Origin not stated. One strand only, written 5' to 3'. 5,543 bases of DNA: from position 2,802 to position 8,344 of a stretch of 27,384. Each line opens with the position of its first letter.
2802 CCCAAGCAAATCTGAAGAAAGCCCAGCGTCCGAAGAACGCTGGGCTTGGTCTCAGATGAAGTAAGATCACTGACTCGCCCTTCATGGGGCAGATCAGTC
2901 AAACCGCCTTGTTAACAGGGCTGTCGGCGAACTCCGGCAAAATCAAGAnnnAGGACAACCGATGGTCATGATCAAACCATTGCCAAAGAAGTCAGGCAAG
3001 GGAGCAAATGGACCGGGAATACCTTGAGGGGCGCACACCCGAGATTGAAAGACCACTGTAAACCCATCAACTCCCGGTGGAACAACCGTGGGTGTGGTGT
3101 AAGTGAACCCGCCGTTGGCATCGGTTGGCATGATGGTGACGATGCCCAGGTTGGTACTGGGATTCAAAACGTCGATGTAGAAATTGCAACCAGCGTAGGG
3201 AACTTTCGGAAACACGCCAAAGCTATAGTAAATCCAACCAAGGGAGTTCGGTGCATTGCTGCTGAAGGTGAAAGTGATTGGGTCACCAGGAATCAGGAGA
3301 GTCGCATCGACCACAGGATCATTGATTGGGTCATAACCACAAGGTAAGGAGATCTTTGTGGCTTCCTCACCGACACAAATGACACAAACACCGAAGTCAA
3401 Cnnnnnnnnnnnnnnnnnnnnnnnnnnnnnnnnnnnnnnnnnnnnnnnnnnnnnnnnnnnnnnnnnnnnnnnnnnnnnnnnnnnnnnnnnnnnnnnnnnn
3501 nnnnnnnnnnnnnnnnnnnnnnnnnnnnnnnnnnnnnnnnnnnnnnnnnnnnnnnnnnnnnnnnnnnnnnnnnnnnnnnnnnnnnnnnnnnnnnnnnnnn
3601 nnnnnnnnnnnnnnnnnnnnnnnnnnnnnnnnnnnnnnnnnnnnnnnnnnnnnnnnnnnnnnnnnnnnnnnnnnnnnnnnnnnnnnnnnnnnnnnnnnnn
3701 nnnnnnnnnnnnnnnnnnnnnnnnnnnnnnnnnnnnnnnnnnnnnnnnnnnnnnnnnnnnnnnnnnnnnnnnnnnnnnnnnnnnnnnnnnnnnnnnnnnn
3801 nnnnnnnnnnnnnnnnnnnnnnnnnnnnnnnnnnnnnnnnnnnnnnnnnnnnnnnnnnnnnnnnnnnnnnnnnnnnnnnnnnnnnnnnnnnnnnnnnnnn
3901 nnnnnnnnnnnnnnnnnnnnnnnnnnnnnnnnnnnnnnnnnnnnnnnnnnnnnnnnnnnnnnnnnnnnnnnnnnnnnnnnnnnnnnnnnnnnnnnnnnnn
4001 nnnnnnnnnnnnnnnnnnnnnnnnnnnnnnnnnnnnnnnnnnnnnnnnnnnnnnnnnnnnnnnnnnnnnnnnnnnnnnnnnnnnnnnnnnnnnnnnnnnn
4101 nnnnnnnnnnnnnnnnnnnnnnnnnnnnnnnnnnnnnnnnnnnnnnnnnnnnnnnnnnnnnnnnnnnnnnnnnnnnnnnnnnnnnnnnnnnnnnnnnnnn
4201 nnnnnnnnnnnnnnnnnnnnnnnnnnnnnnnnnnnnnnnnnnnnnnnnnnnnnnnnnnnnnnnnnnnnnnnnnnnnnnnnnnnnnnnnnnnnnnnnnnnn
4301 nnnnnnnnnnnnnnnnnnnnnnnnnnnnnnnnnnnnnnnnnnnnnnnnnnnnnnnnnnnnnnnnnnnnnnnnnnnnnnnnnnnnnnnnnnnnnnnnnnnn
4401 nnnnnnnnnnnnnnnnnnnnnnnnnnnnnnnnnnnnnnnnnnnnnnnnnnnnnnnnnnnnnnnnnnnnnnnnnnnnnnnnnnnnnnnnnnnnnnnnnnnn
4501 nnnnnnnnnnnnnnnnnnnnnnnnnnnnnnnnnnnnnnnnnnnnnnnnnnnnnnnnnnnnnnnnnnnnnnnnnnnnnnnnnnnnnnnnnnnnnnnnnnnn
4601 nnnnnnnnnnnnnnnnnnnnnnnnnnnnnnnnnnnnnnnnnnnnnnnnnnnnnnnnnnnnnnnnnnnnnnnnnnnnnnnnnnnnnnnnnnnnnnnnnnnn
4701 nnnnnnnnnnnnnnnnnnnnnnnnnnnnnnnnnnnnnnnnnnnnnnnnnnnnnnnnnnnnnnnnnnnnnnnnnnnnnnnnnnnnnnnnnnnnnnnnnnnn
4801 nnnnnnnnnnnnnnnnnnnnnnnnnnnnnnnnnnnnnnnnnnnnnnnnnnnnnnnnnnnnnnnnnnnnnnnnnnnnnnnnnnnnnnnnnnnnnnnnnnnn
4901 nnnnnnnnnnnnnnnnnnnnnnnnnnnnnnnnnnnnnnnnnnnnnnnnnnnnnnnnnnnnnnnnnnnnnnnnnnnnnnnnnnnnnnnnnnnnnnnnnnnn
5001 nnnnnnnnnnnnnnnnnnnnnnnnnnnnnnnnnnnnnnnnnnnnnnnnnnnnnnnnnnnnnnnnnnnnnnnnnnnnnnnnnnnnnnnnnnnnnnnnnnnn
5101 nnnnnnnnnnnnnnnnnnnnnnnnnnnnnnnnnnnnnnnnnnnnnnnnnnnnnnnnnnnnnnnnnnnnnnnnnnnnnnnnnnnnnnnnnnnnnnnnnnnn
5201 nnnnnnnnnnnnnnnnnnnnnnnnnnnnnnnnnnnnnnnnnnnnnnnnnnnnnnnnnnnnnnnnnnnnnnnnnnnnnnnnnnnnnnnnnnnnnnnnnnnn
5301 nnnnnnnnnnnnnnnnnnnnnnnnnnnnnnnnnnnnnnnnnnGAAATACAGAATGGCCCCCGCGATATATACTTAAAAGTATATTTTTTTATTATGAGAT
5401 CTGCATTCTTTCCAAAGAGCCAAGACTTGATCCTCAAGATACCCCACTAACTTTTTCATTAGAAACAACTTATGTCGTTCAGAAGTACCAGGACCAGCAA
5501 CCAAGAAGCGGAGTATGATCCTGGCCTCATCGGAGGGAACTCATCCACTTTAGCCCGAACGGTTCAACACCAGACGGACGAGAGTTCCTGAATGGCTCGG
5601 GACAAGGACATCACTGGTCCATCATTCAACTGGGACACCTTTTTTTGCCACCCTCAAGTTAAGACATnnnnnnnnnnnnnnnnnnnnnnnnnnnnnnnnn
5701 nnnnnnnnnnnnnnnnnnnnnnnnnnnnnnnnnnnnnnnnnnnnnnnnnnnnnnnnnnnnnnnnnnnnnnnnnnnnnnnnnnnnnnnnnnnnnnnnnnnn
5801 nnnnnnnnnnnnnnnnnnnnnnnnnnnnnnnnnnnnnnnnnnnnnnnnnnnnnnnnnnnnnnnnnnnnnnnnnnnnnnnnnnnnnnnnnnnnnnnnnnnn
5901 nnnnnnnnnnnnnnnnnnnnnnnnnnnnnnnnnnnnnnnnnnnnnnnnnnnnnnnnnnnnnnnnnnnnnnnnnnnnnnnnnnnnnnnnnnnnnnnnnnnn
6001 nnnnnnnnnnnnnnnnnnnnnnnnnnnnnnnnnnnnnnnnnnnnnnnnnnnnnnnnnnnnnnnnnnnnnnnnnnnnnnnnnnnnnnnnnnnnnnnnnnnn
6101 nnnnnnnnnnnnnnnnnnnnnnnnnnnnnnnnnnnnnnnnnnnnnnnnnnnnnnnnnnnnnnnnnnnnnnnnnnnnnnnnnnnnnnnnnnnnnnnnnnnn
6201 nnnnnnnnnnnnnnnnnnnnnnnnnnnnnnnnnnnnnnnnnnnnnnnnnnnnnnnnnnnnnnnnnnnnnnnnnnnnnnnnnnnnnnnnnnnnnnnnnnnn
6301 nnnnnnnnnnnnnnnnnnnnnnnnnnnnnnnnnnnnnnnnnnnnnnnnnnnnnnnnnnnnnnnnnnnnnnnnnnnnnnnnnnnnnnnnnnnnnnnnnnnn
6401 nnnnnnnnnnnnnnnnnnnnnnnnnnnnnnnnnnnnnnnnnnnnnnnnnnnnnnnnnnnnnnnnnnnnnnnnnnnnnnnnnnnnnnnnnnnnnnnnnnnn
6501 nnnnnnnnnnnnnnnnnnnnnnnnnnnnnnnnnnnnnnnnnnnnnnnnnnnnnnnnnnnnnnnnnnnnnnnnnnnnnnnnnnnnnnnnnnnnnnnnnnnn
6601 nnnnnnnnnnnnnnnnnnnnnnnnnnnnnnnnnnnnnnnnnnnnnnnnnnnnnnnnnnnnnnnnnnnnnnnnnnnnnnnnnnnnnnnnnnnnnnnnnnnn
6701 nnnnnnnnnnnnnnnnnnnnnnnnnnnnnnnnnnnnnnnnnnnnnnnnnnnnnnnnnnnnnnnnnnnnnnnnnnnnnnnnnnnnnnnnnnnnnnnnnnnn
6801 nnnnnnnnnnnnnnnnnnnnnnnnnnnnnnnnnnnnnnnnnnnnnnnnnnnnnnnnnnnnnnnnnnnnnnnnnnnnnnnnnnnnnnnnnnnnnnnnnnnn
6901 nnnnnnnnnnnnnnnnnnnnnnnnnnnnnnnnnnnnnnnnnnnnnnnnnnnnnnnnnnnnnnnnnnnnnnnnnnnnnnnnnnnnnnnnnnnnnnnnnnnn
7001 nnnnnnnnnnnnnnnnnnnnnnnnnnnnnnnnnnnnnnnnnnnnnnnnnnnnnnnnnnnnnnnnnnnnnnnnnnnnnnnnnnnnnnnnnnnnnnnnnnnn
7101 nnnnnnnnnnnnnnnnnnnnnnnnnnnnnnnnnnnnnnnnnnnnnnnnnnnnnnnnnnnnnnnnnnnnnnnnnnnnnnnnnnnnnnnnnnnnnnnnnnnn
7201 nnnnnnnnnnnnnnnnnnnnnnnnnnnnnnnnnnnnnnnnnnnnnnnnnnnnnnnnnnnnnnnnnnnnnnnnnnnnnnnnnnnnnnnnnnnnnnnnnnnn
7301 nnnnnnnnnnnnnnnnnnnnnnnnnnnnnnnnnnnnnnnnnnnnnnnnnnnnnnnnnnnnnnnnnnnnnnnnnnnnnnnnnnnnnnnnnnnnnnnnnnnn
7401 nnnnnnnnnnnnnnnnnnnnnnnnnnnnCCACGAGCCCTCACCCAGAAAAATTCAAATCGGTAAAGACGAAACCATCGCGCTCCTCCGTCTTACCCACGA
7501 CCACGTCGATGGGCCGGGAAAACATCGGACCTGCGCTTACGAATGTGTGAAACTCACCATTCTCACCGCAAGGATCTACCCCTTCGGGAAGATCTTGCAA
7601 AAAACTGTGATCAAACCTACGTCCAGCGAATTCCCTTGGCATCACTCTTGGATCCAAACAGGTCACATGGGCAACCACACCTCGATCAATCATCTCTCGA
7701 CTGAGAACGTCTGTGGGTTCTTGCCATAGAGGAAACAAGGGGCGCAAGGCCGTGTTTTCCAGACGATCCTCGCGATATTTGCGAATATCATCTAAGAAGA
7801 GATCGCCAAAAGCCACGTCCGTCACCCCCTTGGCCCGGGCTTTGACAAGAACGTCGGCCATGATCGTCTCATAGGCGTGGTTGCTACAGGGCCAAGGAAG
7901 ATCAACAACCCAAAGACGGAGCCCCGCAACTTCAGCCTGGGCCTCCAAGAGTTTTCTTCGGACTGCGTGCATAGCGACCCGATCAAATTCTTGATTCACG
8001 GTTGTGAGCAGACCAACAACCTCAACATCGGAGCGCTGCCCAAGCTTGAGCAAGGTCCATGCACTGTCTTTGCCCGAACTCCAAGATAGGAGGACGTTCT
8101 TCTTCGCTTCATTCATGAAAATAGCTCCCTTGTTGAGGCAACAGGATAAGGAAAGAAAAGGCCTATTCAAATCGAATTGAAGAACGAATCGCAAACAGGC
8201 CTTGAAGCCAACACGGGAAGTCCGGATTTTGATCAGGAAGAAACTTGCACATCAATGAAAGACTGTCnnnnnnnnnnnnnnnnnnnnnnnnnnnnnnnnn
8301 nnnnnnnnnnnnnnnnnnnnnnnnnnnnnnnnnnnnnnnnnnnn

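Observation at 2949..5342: Secreted protein built from a triplicated ~160-aa Cys/Asp-rich module of unknown family plus an SdrD-B-like domain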

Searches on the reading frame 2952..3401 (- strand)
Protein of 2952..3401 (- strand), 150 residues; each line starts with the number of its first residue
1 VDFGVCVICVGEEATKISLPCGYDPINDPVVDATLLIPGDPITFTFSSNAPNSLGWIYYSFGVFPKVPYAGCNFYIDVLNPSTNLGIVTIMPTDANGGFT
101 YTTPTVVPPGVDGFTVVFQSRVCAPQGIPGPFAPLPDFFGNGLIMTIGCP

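Call 29: find_related_loci(query=A4, collection=genome_contigs, flank=10000)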
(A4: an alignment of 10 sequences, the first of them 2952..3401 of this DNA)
Query A4 (150 aa) in genome_contigs; peptide patterns used: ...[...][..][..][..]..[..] (x = any residue, [..] = any of these).
30 stretches matched a pattern; 3 encode a relative of the query (tblastn E <= 1e-3); 3 distinct loci.
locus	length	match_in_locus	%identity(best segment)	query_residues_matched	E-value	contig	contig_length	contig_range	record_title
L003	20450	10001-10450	53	1-150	3e-48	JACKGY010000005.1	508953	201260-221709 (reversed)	MAG: Planctomycetota bacterium isolate HK-STAS-PLAN-3 HK-STAS-PLAN-3_5, whole genome shotgun sequence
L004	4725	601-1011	36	9-150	7e-19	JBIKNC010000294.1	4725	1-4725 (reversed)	MAG: Planctomycetota bacterium isolate ME2014-09-21_3300035681_group5_bin145 Rohwer_bin1770_scaffold_23092_c1, whole gen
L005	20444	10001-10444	34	1-150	4e-12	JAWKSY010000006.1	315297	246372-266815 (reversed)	MAG: Planctomycetota bacterium isolate BC3.89 BC3.89.fa-6, whole genome shotgun sequence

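Call 50: predict_structure(alignment_id=A5)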
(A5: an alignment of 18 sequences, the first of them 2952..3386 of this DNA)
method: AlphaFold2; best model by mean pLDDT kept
length: 145 residues; sequences in the alignment: 18
mean_pLDDT: 89.0   pTM: 0.83
mean pLDDT of the five models: 89.0, 87.3, 87.0, 82.2, 80.8
residues with pLDDT >= 90: 89; 70-90: 48; 50-70: 8; < 50: 0
segments of 3 or more residues with pLDDT < 50: none
pLDDT, mean of each block of 10 residues (from residue 1): 72 92 95 94 95 91 91 79 96 95 87 91 78 93 85
secondary structure, 60 per line:
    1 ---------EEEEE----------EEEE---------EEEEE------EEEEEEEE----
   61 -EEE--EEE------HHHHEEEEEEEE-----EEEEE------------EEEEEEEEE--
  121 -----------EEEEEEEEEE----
elements in order: E10-14 E25-28 E38-42 E49-56 E62-64 E67-69 H76-79 E80-87 E93-97 E110-118 E132-141

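Call 54: find_homologous_proteins(query=A5, max_evalue=0.001)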
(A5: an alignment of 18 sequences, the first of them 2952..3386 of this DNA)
Query A5 (18 sequences) (145 aa, profile of the alignment): 3 proteins with E <= 0.001 among 1260 candidates.
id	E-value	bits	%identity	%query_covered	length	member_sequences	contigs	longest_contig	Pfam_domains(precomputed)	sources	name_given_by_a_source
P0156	6.4e-48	180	40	100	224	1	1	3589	PF17210.10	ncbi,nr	ncbi:MAG: hypothetical protein KDB53_18155, partial [Planctomycetes bacterium]|nr:hypothetical prote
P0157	1.7e-14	72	57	82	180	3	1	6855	-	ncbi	ncbi:MAG: hypothetical protein ACI97A_004154 [Planctomycetota bacterium]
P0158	1.4e-5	43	25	50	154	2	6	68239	-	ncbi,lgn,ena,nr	ncbi:MAG: hypothetical protein CMJ83_15600 [Planctomycetes bacterium]|nr:hypothetical protein [Planc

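Call 77: search_protein_families(library=pfam, alignment_id=A5, max_evalue=1)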
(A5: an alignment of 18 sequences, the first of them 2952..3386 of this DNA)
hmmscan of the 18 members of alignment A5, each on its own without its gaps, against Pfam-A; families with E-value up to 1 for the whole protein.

A. member 1, window:2952-3386:- (145 aa): 0 families

B. families by the number of members that match (of 18 scanned): 2 families
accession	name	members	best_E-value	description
PF15205.11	PLAC9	1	0.075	Placenta-specific protein 9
PF16640.11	Big_3_5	1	0.078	Bacterial Ig-like domain (group 3)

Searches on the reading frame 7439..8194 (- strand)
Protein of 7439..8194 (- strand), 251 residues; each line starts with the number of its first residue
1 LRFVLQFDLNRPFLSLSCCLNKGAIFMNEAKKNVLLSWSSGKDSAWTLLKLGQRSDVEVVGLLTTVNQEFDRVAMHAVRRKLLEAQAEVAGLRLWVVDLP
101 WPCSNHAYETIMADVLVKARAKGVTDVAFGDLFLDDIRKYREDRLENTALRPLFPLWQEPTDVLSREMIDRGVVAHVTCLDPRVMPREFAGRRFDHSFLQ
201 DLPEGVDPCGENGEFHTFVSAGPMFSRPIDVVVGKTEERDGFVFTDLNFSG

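Call 12: search_protein_families(library=pfam, proteins=[window:7439-8194:-])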
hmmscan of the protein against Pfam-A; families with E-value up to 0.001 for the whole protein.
window:7439-8194:- (251 aa): 1 family
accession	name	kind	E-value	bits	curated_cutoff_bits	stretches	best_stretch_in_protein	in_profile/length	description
PF01902.24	Diphthami_syn_2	-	4.8e-25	88.8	23.2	1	36-241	5-208/219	Diphthamide synthase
